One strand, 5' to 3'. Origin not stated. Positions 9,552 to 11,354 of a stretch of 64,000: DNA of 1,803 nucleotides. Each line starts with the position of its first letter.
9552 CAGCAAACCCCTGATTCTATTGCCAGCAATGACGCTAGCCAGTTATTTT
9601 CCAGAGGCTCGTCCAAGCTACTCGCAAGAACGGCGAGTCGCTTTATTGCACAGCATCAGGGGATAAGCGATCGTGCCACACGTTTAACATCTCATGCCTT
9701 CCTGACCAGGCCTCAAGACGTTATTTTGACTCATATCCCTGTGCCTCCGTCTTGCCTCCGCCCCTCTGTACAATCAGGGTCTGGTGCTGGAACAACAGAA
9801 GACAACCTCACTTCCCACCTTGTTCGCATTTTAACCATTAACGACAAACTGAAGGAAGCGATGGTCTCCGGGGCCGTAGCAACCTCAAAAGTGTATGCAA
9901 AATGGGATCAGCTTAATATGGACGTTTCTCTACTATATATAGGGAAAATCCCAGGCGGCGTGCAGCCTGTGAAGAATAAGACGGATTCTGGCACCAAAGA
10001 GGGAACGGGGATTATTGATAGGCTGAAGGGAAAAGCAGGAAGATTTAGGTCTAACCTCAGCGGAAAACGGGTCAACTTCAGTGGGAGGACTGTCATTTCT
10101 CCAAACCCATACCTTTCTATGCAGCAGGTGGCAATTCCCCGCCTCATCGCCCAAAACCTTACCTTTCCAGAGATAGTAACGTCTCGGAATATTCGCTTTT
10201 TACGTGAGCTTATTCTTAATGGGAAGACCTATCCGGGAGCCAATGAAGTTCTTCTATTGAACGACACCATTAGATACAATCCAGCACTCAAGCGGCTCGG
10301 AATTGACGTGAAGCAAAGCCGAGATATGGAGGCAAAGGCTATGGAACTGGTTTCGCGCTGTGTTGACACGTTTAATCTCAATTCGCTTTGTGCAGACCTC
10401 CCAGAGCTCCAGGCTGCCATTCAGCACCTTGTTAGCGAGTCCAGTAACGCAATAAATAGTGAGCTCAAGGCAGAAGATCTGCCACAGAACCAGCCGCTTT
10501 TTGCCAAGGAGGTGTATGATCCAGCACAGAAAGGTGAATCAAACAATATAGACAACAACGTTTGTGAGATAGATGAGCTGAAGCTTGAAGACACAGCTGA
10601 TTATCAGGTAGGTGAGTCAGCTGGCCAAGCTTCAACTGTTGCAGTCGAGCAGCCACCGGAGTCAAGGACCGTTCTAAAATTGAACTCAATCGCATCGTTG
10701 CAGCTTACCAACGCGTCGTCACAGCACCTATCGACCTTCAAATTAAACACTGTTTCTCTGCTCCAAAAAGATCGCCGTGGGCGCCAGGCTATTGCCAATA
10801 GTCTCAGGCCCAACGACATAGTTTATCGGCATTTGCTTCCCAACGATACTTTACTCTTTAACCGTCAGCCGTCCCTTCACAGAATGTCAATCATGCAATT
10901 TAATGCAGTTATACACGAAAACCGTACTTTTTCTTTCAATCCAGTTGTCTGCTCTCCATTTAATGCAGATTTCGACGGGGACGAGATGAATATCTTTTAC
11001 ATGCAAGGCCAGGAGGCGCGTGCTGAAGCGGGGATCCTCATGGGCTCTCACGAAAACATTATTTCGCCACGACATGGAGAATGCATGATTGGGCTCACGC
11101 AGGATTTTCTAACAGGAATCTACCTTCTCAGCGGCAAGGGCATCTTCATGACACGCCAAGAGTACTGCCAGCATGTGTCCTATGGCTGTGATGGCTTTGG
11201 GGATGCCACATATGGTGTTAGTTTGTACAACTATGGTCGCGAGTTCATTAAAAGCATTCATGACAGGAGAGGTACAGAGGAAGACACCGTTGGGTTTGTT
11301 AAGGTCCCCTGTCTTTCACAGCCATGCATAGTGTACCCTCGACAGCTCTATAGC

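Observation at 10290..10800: About 150-residue lineage-specific insertion in the RNA polymerase III largest subunit between the clamp and the active-site loop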

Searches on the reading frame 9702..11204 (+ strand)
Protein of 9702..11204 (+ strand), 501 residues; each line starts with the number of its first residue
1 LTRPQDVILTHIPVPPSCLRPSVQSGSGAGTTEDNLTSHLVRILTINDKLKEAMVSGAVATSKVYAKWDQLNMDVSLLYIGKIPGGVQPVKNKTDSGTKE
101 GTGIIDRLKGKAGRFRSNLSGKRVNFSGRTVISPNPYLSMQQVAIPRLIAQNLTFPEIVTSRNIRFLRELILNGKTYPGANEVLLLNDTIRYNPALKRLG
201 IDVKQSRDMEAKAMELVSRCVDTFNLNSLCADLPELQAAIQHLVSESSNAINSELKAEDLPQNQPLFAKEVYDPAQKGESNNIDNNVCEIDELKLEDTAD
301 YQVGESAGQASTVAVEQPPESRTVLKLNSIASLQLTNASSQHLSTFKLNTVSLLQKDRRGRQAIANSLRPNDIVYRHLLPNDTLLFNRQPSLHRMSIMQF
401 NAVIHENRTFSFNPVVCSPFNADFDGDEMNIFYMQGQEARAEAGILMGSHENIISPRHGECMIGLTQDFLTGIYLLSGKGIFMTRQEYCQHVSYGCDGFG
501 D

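Call 33: predict_structure(alignment_id=A2)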
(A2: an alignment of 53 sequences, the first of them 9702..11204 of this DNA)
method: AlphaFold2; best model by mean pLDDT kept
length: 501 residues; sequences in the alignment: 53
mean_pLDDT: 64.3   pTM: 0.53
mean pLDDT of the five models: 64.3, 63.6, 63.2, 62.7, 62.6
residues with pLDDT >= 90: 71; 70-90: 144; 50-70: 135; < 50: 151
segments of 3 or more residues with pLDDT < 50: 1-4, 11-24, 110-130, 225-228, 259-327, 455-481
pLDDT, mean of each block of 10 residues (from residue 1): 47 43 48 71 86 76 82 80 64 54 56 37 39 77 90 88 97 96 89 75 72 70 52 65 73 58 42 34 32 32 34 39 43 62 65 94 96 93 77 65 86 71 57 76 74 46 43 45 60 66 44
secondary structure, 60 per line:
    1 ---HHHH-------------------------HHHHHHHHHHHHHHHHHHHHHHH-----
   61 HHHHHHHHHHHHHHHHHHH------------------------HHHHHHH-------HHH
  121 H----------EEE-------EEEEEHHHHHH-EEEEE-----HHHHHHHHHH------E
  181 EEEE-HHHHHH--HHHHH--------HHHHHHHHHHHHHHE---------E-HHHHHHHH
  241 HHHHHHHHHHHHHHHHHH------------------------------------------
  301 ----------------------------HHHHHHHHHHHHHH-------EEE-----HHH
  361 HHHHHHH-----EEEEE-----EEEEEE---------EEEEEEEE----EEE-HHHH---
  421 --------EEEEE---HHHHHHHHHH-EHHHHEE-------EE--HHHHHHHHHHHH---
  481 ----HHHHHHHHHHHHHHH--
elements in order: H4-7 H33-55 H61-79 H104-110 H118-121 E132-134 E142-146 H147-152 E154-158 H164-173 E180-184 H186-191 H194-198 H207-220 H233-258 H329-342 E350-352 H358-367 E373-377 E383-388 E398-405 E410-412 H414-417 E429-433 H437-446 H449-452 H466-477 H485-499

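Call 52: fold_search(model_id=the predicted structure, library=pdb)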
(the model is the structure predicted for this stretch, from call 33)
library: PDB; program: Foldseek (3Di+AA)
matches with E <= 10: 696; with E <= 0.001: 600
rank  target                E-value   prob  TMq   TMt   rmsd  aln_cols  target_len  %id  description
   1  7fji_A                4.3e-20  1.00  0.31  0.12  18.9       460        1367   30  human Pol III elongation complex (released 2021-10-27)
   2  8iue_A                5.4e-20  1.00  0.32  0.12  18.2       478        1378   32  RNA polymerase III pre-initiation complex melting complex 1 (released 2023-05-24)
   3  7d59_A                5.7e-20  1.00  0.32  0.12  17.7       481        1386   31  cryo-EM structure of human RNA polymerase III in apo state (released 2021-02-17)
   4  7ae1_A                8.0e-20  1.00  0.31  0.12  18.8       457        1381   30  Cryo-EM structure of human RNA Polymerase III elongation complex 1 (released 2021-02-03)
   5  7a6h_A                1.7e-19  1.00  0.31  0.12  18.8       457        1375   30  Cryo-EM structure of human apo RNA Polymerase III (released 2021-02-03)
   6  7d58_A                2.3e-19  1.00  0.32  0.12  17.5       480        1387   31  cryo-EM structure of human RNA polymerase III in elongating state (released 2021-02-17)
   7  7z1n_A                6.9e-19  1.00  0.31  0.11  18.4       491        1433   30  Structure of yeast RNA Polymerase III Delta C53-C37-C11 (released 2022-08-31)
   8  8oki_A                7.7e-19  1.00  0.32  0.18  16.2       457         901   30  Cryo-EM structure of Pyrococcus furiosus transcription elongation complex bound to Spt4/5 (released 2024-04-24)
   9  7ok0_A                9.2e-19  1.00  0.32  0.19  17.1       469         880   30  Cryo-EM structure of the Sulfolobus acidocaldarius RNA polymerase at 2.88 A (released 2021-08-25)
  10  7ae3_A                1.0e-18  1.00  0.31  0.12  18.8       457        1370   30  Cryo-EM structure of human RNA Polymerase III elongation complex 3 (released 2021-02-03)
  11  7oqy_A                1.6e-18  1.00  0.32  0.19  17.1       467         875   30  Cryo-EM structure of the cellular negative regulator TFS4 bound to the archaeal RNA polymerase (released 2021-08-25)
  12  4ayb_A                1.9e-18  1.00  0.32  0.19  15.7       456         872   29  RNAP at 3.2Ang (released 2012-08-08)
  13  7fjj_A                3.8e-18  1.00  0.32  0.12  15.9       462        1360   30  human Pol III pre-termination complex (released 2021-10-27)
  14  9bct_A                4.2e-18  1.00  0.32  0.18  16.8       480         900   31  Cryo-EM structure of Thermococcus kodakarensis FttA-dependent transcription pre-termination complex containing 44 nt R (released 2024-07-31)
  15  7z1l_A                4.5e-18  1.00  0.31  0.11  20.1       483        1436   30  Structure of yeast RNA Polymerase III Pre-Termination Complex (PTC) (released 2022-08-31)
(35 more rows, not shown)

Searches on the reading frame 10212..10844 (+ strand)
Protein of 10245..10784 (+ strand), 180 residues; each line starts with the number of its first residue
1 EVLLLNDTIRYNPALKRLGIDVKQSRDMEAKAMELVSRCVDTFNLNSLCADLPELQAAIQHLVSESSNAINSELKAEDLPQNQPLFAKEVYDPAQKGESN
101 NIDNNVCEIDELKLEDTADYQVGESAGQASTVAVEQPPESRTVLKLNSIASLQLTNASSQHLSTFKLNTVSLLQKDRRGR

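Call 29: search_protein_families(library=pfam, proteins=[window:10245-10784:+], max_evalue=10)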
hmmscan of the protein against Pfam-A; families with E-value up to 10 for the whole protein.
window:10245-10784:+ (180 aa): 1 family
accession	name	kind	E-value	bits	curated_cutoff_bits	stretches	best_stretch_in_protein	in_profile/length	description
PF01234.23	NNMT_PNMT_TEMT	-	0.15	11.6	25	1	18-64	140-187/261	NNMT/PNMT/TEMT family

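Call 34: search_protein_representatives(alignment_id=A3)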
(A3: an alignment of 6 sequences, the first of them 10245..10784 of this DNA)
Query: 6 sequences, 180 profile positions. Proteins with E-value up to 0.001 (for the whole library): 4; up to 1e-10: 4; up to 1e-30: 3. The best 4 are listed.
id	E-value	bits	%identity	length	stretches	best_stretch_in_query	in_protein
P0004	9.5e-65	234.5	-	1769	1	1-180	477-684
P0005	3.8e-39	151.1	-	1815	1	1-163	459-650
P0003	9.7e-38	146.5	-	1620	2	1-86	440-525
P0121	1.6e-28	116.4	-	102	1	90-176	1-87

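Call 56: predict_structure(alignment_id=A5)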
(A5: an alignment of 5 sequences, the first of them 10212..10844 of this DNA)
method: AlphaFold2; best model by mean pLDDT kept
length: 211 residues; sequences in the alignment: 5
mean_pLDDT: 41.4   pTM: 0.28
mean pLDDT of the five models: 41.4, 38.8, 36.6, 34.8, 34.1
residues with pLDDT >= 90: 0; 70-90: 0; 50-70: 30; < 50: 181
segments of 3 or more residues with pLDDT < 50: 1-13, 15-40, 53-58, 61-66, 75-164, 166-185, 195-211
pLDDT, mean of each block of 10 residues (from residue 1): 35 45 37 44 52 49 50 48 36 38 35 34 33 33 34 39 47 47 49 49 37 32
secondary structure, 60 per line:
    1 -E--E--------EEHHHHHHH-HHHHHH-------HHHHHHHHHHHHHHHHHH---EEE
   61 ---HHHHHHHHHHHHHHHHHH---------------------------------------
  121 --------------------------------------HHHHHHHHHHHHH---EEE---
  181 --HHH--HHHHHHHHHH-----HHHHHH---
elements in order: H16-22 H24-29 H37-54 E58-60 H64-81 H159-171 E175-177 H188-197 H203-208

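Call 69: search_solved_structures(query=A3, max_evalue=10)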
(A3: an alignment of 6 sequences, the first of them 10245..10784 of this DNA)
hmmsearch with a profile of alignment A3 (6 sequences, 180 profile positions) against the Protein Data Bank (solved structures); distinct sequences matched with E-value up to 10: 5.
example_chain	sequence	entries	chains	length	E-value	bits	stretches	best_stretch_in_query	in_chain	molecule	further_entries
8dwq_A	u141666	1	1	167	0.0022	21.5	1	26-69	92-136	H3 Protein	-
9l9c_Z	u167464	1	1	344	0.094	16.2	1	47-129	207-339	Large ribosomal subunit protein uL10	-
4yy5_A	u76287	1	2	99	0.15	15.5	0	59-83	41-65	dTor_3x33L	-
4yy2_A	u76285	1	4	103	0.18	15.3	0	59-83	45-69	dTor_3x33L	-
8ab6_F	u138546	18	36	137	0.22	15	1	81-138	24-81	YALI0F24673p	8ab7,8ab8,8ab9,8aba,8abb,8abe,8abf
